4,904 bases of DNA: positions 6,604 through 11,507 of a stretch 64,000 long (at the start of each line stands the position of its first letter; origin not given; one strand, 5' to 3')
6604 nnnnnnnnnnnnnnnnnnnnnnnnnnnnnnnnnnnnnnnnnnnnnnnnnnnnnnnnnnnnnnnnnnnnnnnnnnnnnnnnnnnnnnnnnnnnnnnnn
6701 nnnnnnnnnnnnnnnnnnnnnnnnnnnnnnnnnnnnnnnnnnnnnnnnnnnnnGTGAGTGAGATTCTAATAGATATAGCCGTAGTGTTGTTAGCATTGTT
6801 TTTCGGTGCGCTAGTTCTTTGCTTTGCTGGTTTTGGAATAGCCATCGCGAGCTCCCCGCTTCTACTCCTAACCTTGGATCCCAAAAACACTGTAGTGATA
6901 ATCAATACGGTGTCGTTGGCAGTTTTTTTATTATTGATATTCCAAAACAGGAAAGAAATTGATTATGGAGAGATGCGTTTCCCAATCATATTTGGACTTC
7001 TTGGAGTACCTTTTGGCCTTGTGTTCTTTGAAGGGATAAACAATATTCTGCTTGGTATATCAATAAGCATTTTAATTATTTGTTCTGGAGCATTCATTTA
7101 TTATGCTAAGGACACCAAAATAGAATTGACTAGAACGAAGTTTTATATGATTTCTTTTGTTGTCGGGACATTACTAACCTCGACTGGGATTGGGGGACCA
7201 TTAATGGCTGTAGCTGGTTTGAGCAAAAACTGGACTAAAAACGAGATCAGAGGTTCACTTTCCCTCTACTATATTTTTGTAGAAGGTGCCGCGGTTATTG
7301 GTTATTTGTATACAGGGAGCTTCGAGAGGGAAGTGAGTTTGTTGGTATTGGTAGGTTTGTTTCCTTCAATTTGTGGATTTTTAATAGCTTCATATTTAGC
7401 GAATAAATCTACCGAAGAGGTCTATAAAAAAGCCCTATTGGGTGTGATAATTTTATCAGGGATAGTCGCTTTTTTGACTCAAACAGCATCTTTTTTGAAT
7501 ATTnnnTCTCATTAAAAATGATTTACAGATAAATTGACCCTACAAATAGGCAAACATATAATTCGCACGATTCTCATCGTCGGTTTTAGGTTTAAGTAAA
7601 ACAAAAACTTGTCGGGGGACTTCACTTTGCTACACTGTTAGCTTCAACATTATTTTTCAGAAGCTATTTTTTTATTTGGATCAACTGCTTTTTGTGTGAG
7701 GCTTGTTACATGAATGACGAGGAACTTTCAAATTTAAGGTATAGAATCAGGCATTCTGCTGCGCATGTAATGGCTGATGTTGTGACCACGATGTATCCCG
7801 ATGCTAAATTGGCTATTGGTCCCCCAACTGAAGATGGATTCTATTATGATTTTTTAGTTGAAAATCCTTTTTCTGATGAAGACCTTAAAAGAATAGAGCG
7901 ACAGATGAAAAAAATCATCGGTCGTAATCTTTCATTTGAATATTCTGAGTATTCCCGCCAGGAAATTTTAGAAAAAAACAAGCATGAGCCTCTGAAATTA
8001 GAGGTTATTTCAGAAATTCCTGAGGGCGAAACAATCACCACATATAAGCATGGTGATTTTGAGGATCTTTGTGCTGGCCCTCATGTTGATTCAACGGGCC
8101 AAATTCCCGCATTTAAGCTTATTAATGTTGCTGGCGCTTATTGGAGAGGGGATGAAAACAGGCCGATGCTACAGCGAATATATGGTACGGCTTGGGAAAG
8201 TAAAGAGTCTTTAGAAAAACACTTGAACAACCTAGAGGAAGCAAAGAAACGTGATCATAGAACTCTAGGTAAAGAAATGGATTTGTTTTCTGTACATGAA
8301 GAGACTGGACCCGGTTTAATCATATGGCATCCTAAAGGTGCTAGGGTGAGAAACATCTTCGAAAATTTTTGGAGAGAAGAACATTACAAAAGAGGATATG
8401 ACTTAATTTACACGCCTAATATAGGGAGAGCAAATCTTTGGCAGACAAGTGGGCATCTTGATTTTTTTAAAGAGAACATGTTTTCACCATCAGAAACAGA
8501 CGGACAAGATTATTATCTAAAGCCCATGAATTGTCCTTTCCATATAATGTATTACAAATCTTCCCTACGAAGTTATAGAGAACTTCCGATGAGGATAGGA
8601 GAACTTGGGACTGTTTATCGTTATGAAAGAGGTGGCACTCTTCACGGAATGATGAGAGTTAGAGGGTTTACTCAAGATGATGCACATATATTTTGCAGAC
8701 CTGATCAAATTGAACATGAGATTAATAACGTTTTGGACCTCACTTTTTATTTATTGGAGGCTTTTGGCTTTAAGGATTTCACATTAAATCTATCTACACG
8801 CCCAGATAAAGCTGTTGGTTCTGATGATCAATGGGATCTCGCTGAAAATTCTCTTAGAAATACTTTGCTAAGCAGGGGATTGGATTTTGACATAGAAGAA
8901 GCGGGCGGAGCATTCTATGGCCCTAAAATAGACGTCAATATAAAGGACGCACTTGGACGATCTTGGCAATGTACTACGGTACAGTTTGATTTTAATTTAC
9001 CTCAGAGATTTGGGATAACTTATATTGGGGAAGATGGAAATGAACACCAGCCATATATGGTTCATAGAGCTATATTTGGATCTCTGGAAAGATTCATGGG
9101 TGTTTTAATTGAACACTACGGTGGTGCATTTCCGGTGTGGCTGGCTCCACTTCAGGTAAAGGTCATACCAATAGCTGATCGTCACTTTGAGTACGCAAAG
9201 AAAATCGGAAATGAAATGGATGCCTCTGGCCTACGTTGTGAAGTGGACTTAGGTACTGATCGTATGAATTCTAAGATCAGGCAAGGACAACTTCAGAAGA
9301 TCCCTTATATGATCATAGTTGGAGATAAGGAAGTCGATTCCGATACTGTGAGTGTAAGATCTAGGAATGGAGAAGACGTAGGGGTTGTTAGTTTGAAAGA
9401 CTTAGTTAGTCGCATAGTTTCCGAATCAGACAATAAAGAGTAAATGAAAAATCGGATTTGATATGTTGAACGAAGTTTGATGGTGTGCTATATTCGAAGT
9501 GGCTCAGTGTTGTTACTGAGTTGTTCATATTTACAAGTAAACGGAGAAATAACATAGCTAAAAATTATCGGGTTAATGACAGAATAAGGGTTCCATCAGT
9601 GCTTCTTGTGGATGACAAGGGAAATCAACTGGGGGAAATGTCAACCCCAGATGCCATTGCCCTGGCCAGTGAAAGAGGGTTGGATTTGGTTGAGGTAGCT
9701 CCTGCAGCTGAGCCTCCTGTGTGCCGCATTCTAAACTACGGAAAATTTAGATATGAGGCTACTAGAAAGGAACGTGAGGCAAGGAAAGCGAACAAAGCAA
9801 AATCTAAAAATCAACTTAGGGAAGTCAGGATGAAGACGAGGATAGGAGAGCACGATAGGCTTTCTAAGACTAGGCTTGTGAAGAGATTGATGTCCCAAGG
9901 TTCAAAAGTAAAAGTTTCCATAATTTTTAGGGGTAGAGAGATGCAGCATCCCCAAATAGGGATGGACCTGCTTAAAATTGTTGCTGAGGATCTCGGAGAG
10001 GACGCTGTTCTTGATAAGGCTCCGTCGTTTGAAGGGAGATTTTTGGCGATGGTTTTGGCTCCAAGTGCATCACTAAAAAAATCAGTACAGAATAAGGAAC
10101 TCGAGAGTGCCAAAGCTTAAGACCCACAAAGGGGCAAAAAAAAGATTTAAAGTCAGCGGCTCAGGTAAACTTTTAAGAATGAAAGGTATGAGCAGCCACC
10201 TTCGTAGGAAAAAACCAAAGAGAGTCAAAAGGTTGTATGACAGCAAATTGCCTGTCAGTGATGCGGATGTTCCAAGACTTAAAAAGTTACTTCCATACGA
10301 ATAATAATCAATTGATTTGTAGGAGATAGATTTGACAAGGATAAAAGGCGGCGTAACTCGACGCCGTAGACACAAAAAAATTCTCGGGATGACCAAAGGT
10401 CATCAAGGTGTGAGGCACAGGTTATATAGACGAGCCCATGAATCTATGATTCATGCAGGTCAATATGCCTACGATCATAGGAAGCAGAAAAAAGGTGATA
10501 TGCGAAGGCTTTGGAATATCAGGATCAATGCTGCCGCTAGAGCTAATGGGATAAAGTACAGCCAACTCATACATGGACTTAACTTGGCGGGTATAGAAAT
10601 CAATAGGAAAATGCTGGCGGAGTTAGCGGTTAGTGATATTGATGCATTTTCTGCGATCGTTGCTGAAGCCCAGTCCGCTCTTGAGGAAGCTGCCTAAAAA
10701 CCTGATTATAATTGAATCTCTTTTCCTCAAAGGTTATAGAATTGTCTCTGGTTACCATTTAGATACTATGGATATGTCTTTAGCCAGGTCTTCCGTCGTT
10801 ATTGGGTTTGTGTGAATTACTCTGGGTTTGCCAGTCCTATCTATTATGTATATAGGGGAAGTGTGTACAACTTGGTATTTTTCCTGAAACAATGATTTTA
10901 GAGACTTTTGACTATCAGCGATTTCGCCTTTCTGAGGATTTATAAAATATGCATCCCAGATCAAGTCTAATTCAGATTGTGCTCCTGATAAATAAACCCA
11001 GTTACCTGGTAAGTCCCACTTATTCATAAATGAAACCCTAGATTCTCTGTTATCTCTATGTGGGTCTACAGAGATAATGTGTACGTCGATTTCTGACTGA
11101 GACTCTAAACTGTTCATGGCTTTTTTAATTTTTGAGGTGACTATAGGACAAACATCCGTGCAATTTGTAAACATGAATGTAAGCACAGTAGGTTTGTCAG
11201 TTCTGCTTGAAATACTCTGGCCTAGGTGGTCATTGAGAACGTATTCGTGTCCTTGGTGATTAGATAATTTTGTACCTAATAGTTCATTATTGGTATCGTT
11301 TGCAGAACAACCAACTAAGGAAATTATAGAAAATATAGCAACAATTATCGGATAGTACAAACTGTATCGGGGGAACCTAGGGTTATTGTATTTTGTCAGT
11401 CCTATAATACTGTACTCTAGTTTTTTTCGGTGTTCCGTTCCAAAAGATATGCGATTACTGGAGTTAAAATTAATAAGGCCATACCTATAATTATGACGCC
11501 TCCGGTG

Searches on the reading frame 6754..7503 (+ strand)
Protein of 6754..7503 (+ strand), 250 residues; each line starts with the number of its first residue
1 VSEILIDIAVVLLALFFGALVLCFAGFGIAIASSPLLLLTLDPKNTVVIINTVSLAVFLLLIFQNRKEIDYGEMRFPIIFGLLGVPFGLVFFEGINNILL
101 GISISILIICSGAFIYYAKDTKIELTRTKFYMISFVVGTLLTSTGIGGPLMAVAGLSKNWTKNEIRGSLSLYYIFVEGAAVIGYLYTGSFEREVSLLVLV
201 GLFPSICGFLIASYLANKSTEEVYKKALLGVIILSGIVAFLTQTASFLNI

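Call 63: search_protein_families(library=pfam, proteins=[window:6754-7503:+], max_evalue=0.0001)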
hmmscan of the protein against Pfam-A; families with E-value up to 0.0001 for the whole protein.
window:6754-7503:+ (250 aa): 1 family
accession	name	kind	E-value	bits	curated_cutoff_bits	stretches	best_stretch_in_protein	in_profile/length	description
PF01925.25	TauE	-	8.7e-22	78.4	32.6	1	12-237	2-235/237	Sulfite exporter TauE/SafE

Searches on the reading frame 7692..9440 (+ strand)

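Call 50: search_protein_families(library=pfam, proteins=[window:7692-9440:+], max_evalue=0.01)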
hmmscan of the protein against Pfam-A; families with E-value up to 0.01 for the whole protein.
window:7692-9440:+ (583 aa): 3 families
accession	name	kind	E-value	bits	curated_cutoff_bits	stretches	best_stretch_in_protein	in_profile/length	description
PF00587.30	tRNA-synt_2b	-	5.6e-46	157.3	29.3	1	270-476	7-179/179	tRNA synthetase class II core domain (G, H, P, S and T)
PF03129.25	HGTP_anticodon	-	2.9e-21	75.9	21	1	488-576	1-92/94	Anticodon binding domain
PF07973.19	tRNA_SAD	-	1.7e-15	57.1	24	1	115-164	1-44/44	Threonyl and Alanyl tRNA synthetase second additional domain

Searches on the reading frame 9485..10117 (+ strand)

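Call 63: search_protein_families(library=pfam, proteins=[window:9485-10117:+], max_evalue=0.0001)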
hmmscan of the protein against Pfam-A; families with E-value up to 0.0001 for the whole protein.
window:9485-10117:+ (211 aa): 2 families
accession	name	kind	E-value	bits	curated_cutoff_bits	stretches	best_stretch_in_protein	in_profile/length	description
PF05198.21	IF3_N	-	8.8e-30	103.1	26.9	1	30-99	1-70/70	Translation initiation factor IF-3, N-terminal domain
PF00707.27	IF3_C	-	3.5e-26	91.4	34.8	1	110-193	2-85/86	Translation initiation factor IF-3, C-terminal domain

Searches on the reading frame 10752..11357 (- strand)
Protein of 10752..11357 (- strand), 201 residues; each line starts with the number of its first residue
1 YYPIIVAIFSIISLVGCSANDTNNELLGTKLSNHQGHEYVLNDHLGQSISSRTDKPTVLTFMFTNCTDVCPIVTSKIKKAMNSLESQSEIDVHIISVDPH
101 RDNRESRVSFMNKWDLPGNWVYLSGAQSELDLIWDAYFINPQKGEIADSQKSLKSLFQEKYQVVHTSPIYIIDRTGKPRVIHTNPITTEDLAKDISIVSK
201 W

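Call 63: search_protein_families(library=pfam, proteins=[window:10752-11357:-], max_evalue=0.0001)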
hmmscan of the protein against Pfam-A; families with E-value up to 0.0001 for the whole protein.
window:10752-11357:- (201 aa): 1 family
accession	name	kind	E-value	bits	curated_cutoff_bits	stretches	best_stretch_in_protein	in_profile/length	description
PF02630.20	SCO1-SenC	-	5.3e-19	69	22.8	1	37-177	2-133/134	SCO1/SenC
